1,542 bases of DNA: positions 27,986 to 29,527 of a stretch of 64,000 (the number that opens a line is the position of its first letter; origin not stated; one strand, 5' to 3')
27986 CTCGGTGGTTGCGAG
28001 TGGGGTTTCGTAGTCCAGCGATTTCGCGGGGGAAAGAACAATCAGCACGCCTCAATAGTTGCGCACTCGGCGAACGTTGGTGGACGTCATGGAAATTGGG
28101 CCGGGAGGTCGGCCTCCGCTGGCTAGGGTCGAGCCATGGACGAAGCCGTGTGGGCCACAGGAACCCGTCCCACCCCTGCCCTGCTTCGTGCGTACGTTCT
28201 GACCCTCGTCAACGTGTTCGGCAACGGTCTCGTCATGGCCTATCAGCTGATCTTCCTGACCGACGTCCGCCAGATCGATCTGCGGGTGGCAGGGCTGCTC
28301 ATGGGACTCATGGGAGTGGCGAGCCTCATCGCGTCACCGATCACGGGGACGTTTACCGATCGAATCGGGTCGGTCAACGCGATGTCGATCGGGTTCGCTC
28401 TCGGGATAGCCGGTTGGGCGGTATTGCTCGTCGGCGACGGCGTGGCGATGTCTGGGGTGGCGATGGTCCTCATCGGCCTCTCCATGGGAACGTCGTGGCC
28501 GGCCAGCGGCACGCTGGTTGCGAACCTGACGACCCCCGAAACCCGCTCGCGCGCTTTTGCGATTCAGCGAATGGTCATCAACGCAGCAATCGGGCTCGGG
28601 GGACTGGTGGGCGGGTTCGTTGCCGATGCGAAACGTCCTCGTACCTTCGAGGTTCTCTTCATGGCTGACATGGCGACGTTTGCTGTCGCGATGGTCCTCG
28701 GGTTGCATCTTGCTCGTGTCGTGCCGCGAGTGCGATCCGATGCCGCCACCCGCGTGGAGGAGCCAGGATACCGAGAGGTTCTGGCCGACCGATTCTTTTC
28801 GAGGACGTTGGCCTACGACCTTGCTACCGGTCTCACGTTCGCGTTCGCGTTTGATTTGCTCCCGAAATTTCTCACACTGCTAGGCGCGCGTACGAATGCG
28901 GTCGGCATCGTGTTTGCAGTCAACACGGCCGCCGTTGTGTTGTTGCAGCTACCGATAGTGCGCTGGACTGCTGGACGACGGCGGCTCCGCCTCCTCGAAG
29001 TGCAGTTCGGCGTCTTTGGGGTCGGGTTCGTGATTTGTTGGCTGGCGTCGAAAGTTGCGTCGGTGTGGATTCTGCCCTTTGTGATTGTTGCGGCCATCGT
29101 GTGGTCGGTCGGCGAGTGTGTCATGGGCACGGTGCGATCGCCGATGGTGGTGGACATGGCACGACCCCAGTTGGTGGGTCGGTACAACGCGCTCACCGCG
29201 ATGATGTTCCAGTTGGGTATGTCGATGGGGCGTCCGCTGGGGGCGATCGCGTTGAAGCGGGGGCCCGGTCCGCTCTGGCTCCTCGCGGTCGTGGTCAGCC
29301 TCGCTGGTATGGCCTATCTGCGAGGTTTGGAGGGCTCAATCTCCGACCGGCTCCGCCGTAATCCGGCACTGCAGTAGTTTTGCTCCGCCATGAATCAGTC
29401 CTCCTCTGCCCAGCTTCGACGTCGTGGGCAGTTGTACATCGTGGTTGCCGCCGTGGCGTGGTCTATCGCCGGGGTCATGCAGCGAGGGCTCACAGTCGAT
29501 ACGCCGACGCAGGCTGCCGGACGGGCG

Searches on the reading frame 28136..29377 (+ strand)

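Call 70: search_protein_families(library=pfam, proteins=[window:28136-29377:+], max_evalue=0.00001)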
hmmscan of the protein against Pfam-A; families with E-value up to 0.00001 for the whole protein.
window:28136-29377:+ (413 aa): 1 family
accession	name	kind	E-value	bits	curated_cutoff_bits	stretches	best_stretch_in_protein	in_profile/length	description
PF07690.21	MFS_1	-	8.5e-36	124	33.4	2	21-365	3-346/347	Major Facilitator Superfamily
